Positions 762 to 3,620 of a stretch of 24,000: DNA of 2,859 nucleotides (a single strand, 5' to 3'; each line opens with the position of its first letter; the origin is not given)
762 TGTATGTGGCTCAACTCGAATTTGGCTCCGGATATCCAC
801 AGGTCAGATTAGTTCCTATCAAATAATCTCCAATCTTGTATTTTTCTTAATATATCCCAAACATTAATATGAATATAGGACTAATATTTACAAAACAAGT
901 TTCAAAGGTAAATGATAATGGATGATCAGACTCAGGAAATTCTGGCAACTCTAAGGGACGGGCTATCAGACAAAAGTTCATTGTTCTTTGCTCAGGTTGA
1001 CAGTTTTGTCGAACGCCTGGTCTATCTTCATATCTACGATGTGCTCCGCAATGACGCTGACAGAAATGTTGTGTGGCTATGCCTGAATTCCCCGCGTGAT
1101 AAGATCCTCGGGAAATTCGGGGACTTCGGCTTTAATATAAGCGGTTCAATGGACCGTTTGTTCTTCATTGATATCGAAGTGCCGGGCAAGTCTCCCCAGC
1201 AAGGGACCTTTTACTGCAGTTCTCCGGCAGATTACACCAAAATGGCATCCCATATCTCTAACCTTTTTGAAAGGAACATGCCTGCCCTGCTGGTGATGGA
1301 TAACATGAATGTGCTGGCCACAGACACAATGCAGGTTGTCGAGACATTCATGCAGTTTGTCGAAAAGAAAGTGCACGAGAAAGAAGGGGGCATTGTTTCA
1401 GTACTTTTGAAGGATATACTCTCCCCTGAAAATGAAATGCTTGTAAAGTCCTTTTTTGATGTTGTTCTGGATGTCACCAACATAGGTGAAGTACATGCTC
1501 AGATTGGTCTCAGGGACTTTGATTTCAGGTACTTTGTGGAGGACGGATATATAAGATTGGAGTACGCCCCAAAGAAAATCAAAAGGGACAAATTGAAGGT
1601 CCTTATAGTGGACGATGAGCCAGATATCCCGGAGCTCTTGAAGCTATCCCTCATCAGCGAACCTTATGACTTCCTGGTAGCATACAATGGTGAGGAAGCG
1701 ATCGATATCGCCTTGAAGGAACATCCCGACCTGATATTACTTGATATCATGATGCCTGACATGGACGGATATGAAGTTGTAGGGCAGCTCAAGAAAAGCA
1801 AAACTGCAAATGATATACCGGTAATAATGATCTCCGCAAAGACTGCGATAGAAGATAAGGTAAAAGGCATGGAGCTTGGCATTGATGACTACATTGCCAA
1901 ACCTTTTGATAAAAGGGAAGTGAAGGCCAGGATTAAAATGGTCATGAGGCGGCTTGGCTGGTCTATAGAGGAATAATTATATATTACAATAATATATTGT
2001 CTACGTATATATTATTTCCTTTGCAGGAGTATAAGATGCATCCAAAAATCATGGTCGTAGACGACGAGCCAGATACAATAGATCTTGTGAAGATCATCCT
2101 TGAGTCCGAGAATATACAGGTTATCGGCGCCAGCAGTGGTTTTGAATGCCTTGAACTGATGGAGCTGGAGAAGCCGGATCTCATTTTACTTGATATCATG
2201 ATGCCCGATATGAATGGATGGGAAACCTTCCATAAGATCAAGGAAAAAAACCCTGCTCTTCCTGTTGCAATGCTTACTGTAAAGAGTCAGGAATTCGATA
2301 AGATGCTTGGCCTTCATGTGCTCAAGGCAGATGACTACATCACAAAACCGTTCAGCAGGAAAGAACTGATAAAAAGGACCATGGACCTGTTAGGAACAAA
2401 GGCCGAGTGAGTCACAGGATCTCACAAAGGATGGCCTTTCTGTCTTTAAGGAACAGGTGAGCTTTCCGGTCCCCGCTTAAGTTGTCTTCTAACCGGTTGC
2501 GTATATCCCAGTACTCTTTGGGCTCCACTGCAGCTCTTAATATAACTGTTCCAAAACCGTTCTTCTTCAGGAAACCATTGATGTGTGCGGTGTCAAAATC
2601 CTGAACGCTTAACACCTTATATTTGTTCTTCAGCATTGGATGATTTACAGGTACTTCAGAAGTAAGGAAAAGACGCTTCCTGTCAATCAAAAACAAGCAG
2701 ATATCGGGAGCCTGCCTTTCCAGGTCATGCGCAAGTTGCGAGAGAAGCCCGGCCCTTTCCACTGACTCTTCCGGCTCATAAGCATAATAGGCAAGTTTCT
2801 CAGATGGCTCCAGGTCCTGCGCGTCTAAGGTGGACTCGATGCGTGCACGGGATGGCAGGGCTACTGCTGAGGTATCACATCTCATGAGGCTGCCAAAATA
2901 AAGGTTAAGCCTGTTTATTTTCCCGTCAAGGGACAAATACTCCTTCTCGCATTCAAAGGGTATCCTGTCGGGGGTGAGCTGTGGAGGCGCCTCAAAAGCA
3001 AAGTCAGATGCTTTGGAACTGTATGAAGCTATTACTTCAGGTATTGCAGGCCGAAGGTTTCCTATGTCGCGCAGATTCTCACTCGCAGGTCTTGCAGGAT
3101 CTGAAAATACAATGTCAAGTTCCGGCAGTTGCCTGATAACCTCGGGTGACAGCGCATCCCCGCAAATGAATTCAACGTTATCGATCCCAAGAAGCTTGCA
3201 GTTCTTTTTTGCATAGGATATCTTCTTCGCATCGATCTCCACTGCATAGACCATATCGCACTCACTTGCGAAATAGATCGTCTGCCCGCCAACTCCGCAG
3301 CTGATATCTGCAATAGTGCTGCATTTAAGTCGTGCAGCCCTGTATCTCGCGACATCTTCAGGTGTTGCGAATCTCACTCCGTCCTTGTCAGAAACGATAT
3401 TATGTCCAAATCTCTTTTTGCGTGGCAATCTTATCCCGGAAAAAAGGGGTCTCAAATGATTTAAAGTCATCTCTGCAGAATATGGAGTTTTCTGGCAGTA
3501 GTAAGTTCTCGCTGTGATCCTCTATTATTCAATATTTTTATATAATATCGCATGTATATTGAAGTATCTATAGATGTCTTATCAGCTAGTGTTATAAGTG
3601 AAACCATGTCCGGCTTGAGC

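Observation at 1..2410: P-loop-dead KaiC-like domains paired or fused with receiver domains next to the archaellum motor genes: candidate undescribed motility-control module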

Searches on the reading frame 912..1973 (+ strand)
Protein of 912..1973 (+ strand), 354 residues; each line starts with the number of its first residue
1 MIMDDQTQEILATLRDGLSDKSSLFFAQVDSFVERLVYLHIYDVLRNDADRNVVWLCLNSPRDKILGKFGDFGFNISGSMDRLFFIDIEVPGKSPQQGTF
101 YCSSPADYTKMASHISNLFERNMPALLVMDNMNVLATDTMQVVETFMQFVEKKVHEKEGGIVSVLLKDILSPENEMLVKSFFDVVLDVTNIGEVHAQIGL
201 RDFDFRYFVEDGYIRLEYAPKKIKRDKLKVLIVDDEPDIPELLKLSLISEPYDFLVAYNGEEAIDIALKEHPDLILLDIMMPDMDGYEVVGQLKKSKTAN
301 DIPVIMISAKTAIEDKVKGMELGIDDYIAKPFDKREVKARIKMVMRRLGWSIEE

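Call 6: search_protein_families(library=pfam, proteins=[window:912-1973:+], max_evalue=0.1)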
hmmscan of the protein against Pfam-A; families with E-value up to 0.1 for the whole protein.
window:912-1973:+ (354 aa): 3 families
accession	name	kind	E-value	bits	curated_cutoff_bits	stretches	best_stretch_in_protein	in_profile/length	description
PF00072.30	Response_reg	-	2.6e-30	105.3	30.2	1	230-342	1-111/111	Response regulator receiver domain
PF20274.4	cREC_REC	-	0.011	16.9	27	1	231-309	3-74/88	Cyclic-phosphate processing Receiver domain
PF05763.18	DUF835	-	0.018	15.3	33.1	1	103-180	56-134/136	Protein of unknown function (DUF835)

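Call 7: find_encoding_contigs(protein=window:912-1973:+, flank=10000, max_places=6)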
Protein window:912-1973:+ (354 aa): no gene with exactly this product is on record in the collection.

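Call 8: search_protein_families(library=ncbifam, proteins=[window:912-1973:+], max_evalue=0.1)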
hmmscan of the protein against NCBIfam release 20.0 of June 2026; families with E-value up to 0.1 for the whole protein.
window:912-1973:+ (354 aa): 101 families (the best 25 are shown)
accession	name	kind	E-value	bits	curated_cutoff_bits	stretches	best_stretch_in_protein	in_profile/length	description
NF007135.0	PRK09581.1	equivalog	6.4e-36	124.1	474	1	229-346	4-121/457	PleD family two-component system response regulator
TIGR02154.1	PhoB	equivalog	2.1e-35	122.1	296.2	1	228-348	3-123/226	phosphate regulon transcriptional regulator PhoB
NF045944.1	ResRegRpaBCyano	equivalog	2.3e-35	122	330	1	231-348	1-115/229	response regulator transcription factor RpaB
NF053854.1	RespRegPhoBBctds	equivalog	2.7e-35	121.8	270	1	230-347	1-117/225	two-component system response regulator PhoB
NF040534.1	resp_reg_YycF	equivalog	2.9e-35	121.6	340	1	229-348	2-118/231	response regulator YycF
NF040689.1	MtrAB_MtrA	equivalog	1.1e-31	109.9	300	1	230-347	1-115/219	MtrAB system response regulator MtrA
NF033120.0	vanR_FM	exception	1.4e-29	103.4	460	1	227-348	3-121/231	vancomycin resistance response regulator transcription factor, VanR-F/VanR-M family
NF008199.0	PRK10955.1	equivalog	1.9e-29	103.3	341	1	229-351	3-121/232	envelope stress response regulator transcription factor CpxR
NF033117.2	vanR_ACDEGLN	exception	4.1e-29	101.8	350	1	230-348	1-116/226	VanR-ABDEGLN family response regulator transcription factor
NF045991.1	RespRegCtrARhodob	equivalog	5.3e-29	101.5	350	1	229-347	2-118/224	response regulator transcription factor CtrA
NF008296.0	PRK11083.1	equivalog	6.9e-29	100.9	273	1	227-348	3-121/228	two-component system response regulator CreB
NF007982.1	PRK10710.1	equivalog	1.9e-28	99.6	380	1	226-351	6-128/235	envelope stress response regulator BaeR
TIGR01387.1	cztR_silR_copR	subfamily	4e-28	98.5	279.2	1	230-347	1-116/218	heavy metal response regulator transcription factor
NF007005.1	PRK09468.1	equivalog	5.4e-28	98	331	1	227-348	3-122/237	osmolarity response regulator transcription factor OmpR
NF041733.1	resp_reg_CseB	equivalog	8.3e-26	90.8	350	1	229-349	2-119/228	two-component system response regulator CseB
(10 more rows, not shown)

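Call 44: search_protein_families(library=pfam, alignment_id=A4, max_evalue=0.1)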
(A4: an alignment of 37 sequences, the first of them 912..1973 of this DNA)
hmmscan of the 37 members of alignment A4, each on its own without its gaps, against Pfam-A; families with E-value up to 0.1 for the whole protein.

A. member 1, window:912-1973:+ (354 aa): 3 families
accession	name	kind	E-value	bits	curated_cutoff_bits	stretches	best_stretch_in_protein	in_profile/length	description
PF00072.30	Response_reg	-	2.6e-30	105.3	30.2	1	230-342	1-111/111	Response regulator receiver domain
PF20274.4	cREC_REC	-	0.011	16.9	27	1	231-309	3-74/88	Cyclic-phosphate processing Receiver domain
PF05763.18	DUF835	-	0.018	15.3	33.1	1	103-180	56-134/136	Protein of unknown function (DUF835)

B. families by the number of members that match (of 37 scanned): 20 families
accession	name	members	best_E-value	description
PF00072.30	Response_reg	37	4.8e-32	Response regulator receiver domain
PF20274.4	cREC_REC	23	0.00019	Cyclic-phosphate processing Receiver domain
PF10483.15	Elong_Iki1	13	0.00043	Elongator subunit Iki1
PF23198.2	PDE8A_N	11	0.002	PDE8A-like, N-terminal domain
PF05763.18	DUF835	11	0.0027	Protein of unknown function (DUF835)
PF06745.19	ATPase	7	4.1e-06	KaiC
PF05056.17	DUF674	4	0.012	Protein of unknown function (DUF674)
PF05729.18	NACHT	3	0.0021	NACHT domain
PF12896.12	ANAPC4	2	0.033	Anaphase-promoting complex, cyclosome, subunit 4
PF16848.10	SoDot-IcmSS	2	0.039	Substrate of the Dot/Icm secretion system, putative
PF23365.1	DUF7090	1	0.023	Family of unknown function (DUF7090)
PF18308.6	GGA_N-GAT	1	0.025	N-terminal extension of GAT domain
PF03087.19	BPS1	1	0.043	Protein BPS1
PF24336.1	DUF7504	1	0.044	Family of unknown function (DUF7504)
PF01740.26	STAS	1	0.051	STAS domain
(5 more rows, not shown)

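Call 52: predict_structure(alignment_id=A4)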
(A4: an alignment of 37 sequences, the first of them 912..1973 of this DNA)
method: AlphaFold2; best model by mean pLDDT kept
length: 354 residues; sequences in the alignment: 37
mean_pLDDT: 85.4   pTM: 0.63
mean pLDDT of the five models: 85.4, 84.9, 81.5, 80.9, 79.5
residues with pLDDT >= 90: 148; 70-90: 172; 50-70: 29; < 50: 5
segments of 3 or more residues with pLDDT < 50: 222-225
pLDDT, mean of each block of 10 residues (from residue 1): 86 92 88 88 93 94 94 92 92 89 91 94 87 90 95 92 92 91 91 79 83 80 60 87 85 87 83 76 78 75 81 75 84 85 76 49
secondary structure, 60 per line:
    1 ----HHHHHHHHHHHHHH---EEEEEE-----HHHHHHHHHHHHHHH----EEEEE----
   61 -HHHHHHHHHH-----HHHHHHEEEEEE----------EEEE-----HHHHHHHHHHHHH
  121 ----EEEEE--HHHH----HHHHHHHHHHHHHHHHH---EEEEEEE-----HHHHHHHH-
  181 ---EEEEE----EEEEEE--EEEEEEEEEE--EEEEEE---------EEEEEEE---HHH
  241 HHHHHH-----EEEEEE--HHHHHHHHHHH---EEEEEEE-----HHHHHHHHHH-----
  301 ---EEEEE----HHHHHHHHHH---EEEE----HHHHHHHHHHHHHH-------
elements in order: H5-18 E22-27 H33-47 E52-56 H62-71 H77-82 E83-88 E99-102 H108-120 E125-129 H132-135 H140-156 E160-166 H172-179 E184-188 E193-198 E201-210 E213-218 E228-234 H238-246 E252-257 H260-270 E274-280 H286-295 E304-308 H313-322 E326-329 H334-347

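Call 55: fold_search(model_id=the predicted structure, library=pdb)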
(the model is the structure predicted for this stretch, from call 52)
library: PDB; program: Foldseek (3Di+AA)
matches with E <= 10: 1936; with E <= 0.001: 1059
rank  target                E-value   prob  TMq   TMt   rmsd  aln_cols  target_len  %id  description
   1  3k0c_D                1.1e-10  1.00  0.45  0.34  13.3       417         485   11  Crystal structure of the phosphorylation-site double mutant S431A/T432E of the KaiC circadian clock protein (released 2010-03-31)
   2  8zn7_C                3.2e-10  1.00  0.43  0.34  12.6       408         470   11  Crystal Structure of Designed Clock Protein KaiC (released 2025-04-16)
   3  3s1a_B                4.5e-10  1.00  0.44  0.33  13.4       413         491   12  Crystal structure of the phosphorylation-site double mutant S431E/T432E of the KaiC circadian clock protein (released 2011-09-21)
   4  8zn7_E                5.7e-10  1.00  0.42  0.33  13.7       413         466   12  Crystal Structure of Designed Clock Protein KaiC (released 2025-04-16)
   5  8jon_A                6.1e-10  1.00  0.45  0.34  13.3       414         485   11  Structure of a synthetic circadian clock protein KaiC mutant of cyanobacteria Synechococcus elongatus PCC 7942 (released 2024-06-12)
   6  8fk2_A                6.4e-10  1.00  0.32  0.90   1.6       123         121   43  The N-terminal VicR from Streptococcus mutans (released 2023-10-25)
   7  8zn7_D                7.2e-10  1.00  0.43  0.34  13.3       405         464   11  Crystal Structure of Designed Clock Protein KaiC (released 2025-04-16)
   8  3k0a_D                7.6e-10  1.00  0.44  0.33  13.7       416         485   11  Crystal structure of the phosphorylation-site mutant S431A of the KaiC circadian clock protein (released 2010-03-31)
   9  8wv8_B                8.1e-10  1.00  0.42  0.34  13.3       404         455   10  Crystal Structure of Cyanobacterial Circadian Clock Protein KaiC (released 2023-12-27)
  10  3k09_C                9.6e-10  1.00  0.45  0.34  13.0       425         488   10  Crystal structure of the phosphorylation-site mutant S431D of the KaiC circadian clock protein (released 2010-03-31)
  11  4ijm_D                1.1e-09  1.00  0.43  0.33  13.5       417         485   12  Crystal structure of circadian clock protein KaiC A422V mutant (released 2013-02-13)
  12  7s65_B                1.4e-09  1.00  0.43  0.34  13.5       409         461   12  Compressed conformation of nighttime state KaiC (released 2021-09-22)
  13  1nxs                  1.5e-09  1.00  0.31  0.91   1.6       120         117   42  MicArec pH4.9 (released 2004-02-17)
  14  9dvt_R                1.5e-09  1.00  0.33  0.48   6.0       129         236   33  Cryo-EM structure of RpaA bound to PkaiBC DNA and the CTD of the alpha subunit of RNAP from the cyanobacterium Synecho (released 2025-10-15)
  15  3k0a_C                1.5e-09  1.00  0.44  0.33  13.6       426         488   11  Crystal structure of the phosphorylation-site mutant S431A of the KaiC circadian clock protein (released 2010-03-31)
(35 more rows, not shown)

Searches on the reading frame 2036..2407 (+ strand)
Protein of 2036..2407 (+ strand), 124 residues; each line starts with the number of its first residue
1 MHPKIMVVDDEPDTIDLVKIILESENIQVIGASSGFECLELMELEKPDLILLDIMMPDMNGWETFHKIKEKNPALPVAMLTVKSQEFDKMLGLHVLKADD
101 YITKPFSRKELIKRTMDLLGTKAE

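Call 6: search_protein_families(library=pfam, proteins=[window:2036-2407:+], max_evalue=0.1)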
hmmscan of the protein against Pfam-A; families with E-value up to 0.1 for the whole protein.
window:2036-2407:+ (124 aa): 1 family
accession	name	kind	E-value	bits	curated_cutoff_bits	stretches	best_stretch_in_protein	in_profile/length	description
PF00072.30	Response_reg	-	4.8e-29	101.2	30.2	1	5-114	1-109/111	Response regulator receiver domain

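Call 8: search_protein_families(library=ncbifam, proteins=[window:2036-2407:+], max_evalue=0.1)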
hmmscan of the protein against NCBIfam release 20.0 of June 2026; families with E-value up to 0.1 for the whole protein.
window:2036-2407:+ (124 aa): 101 families (the best 25 are shown)
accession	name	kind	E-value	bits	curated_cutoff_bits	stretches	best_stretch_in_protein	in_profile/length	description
NF040534.1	resp_reg_YycF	equivalog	2.9e-30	105.2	340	1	4-115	2-111/231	response regulator YycF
NF033117.2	vanR_ACDEGLN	exception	3.1e-28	98.9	350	1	5-115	1-109/226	VanR-ABDEGLN family response regulator transcription factor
NF033120.0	vanR_FM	exception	1.4e-27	96.8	460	1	5-115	6-114/231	vancomycin resistance response regulator transcription factor, VanR-F/VanR-M family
TIGR02154.1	PhoB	equivalog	6e-27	94.4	296.2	1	1-118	1-119/226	phosphate regulon transcriptional regulator PhoB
NF040689.1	MtrAB_MtrA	equivalog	2e-26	92.7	300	1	5-115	1-109/219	MtrAB system response regulator MtrA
NF008296.0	PRK11083.1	equivalog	4.2e-26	91.8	273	1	2-118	3-117/228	two-component system response regulator CreB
NF007135.0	PRK09581.1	equivalog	7.9e-26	90.9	474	1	1-119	1-120/457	PleD family two-component system response regulator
NF012227.0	AdeR_RR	equivalog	1.9e-25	89.7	340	1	4-119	13-126/239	efflux system response regulator transcription factor AdeR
NF008199.0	PRK10955.1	equivalog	2.8e-25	89.6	341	1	4-119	3-115/232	envelope stress response regulator transcription factor CpxR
NF045944.1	ResRegRpaBCyano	equivalog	3.9e-25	88.6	330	1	6-119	1-112/229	response regulator transcription factor RpaB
NF053854.1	RespRegPhoBBctds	equivalog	2.8e-24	85.7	270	1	5-119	1-115/225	two-component system response regulator PhoB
NF000404.1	vanR-D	exception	1.4e-23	83.7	500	1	1-115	1-112/232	vancomycin resistance response regulator transcription factor VanR-D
NF045991.1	RespRegCtrARhodob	equivalog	1.5e-23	83.7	350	1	4-116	2-113/224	response regulator transcription factor CtrA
NF000401.1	vanR-A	exception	3.9e-23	82.1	500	1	1-115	1-113/231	vancomycin resistance response regulator transcription factor VanR-A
NF000403.1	vanR-C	exception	1.6e-22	80.2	480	1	1-115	1-113/231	vancomycin resistance response regulator transcription factor VanR-C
NF041367.1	CheY_Halo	equivalog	8.3e-19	68.1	200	1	5-116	1-111/114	chemotaxis protein CheY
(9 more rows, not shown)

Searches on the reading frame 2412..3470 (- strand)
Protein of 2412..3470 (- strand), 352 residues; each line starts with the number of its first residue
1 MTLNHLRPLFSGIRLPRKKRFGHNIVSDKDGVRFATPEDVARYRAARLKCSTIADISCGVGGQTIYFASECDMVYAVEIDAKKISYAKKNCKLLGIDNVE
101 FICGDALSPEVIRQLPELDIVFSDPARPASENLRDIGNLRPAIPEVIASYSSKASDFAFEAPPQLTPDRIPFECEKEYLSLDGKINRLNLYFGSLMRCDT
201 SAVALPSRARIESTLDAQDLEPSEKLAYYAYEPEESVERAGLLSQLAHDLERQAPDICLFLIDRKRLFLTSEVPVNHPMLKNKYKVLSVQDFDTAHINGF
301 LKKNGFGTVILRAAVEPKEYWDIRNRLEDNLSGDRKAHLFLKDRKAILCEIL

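Call 6: search_protein_families(library=pfam, proteins=[window:2412-3470:-], max_evalue=0.1)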
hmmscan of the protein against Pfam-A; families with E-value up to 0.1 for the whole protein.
window:2412-3470:- (352 aa): 11 families
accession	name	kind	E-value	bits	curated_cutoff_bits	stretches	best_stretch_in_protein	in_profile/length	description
PF09445.16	Methyltransf_15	-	6.7e-12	45.7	22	1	51-125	2-79/165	RNA cap guanine-N2 methyltransferase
PF13847.12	Methyltransf_31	-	9.5e-09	35.5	27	1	52-124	6-81/145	Methyltransferase domain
PF13649.12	Methyltransf_25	-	3.1e-07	31.4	27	1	53-122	1-69/97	Methyltransferase domain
PF02390.23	Methyltransf_4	-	2.7e-05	24.2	24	1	52-125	4-83/173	Putative methyltransferase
PF08241.18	Methyltransf_11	-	3.6e-05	24.8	21.2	1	55-108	2-53/95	Methyltransferase domain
PF05175.20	MTS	-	0.00072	19.7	23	1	51-109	33-93/170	Methyltransferase small domain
PF02475.24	TRM5-TYW2_MTfase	-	0.0016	18.8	28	1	24-105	9-95/164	TRM5/TYW2 methyltransferase domain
PF05958.17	tRNA_U5-meth_tr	-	0.0018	17.8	23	1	54-102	206-254/357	tRNA (Uracil-5-)-methyltransferase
PF01189.24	Methyltr_RsmB-F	-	0.0041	17.3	27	1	52-110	11-72/199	16S rRNA methyltransferase RsmB/F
PF03602.21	Cons_hypoth95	-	0.0093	16.1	24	1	50-125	42-121/182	Conserved hypothetical protein 95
PF01209.24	Ubie_methyltran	-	0.031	14.1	20.1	1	45-107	43-108/233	ubiE/COQ5 methyltransferase family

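Call 8: search_protein_families(library=ncbifam, proteins=[window:2412-3470:-], max_evalue=0.1)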
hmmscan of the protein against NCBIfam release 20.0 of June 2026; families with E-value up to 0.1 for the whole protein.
window:2412-3470:- (352 aa): 27 families (the best 25 are shown)
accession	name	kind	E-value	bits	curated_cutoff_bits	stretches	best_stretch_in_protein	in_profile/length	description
TIGR00479.1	rumA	equivalog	1.2e-10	40.9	183.55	1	52-141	296-389/432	23S rRNA (uracil(1939)-C(5))-methyltransferase RlmD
TIGR02085.1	meth_trns_rumB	equivalog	3.2e-08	33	429.5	1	41-135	225-319/374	23S rRNA (uracil(747)-C(5))-methyltransferase RlmC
NF002909.0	PRK03522.2-1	equivalog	3.5e-07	29.7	553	1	48-133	231-316/374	23S rRNA (uracil(747)-C(5))-methyltransferase RlmC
NF011529.0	PRK14968.1-3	equivalog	4.2e-07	29.6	162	1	52-131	37-113/198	putative methyltransferase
TIGR03534.1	RF_mod_PrmC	equivalog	2e-06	27.5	199.1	1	50-125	89-164/253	peptide chain release factor N(5)-glutamine methyltransferase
TIGR02469.1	CbiT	equivalog_domain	4.9e-06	26.8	78.3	1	49-122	18-93/124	precorrin-6Y C5,15-methyltransferase (decarboxylating) subunit CbiT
TIGR02021.1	BchM-ChlM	equivalog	1.3e-05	24.7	158.9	1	47-108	52-114/218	magnesium protoporphyrin IX methyltransferase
NF001556.0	PRK00377.1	equivalog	2.1e-05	24.4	238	1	48-122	39-116/198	cobalt-precorrin-6Y C(15)-methyltransferase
NF002910.0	PRK03522.2-3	equivalog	2.1e-05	23.7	558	1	49-110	234-297/383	23S rRNA (uracil(747)-C(5))-methyltransferase RlmC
NF009639.0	PRK13168.1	equivalog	3.6e-05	22.8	458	1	52-131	303-385/446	23S rRNA (uracil(1939)-C(5))-methyltransferase RlmD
TIGR00091.1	TIGR00091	equivalog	4.4e-05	22.9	112.65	1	49-126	16-99/194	tRNA (guanosine(46)-N7)-methyltransferase TrmB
NF010550.0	PRK13943.1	equivalog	0.00012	21.4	359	1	69-108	103-142/322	protein-L-isoaspartate O-methyltransferase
NF005640.0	PRK07402.1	equivalog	0.00014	21.5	219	1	51-116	45-110/200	precorrin-6Y C5,15-methyltransferase subunit CbiT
TIGR00755.1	ksgA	equivalog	0.00014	21.3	171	1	18-113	4-91/256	16S rRNA (adenine(1518)-N(6)/adenine(1519)-N(6))-dimethyltransferase RsmA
NF047730.1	tRNAMtaseTrm5b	equivalog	0.00017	20.9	600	1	51-107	183-239/330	tRNA (guanine(37)-N1)-methyltransferase Trm5b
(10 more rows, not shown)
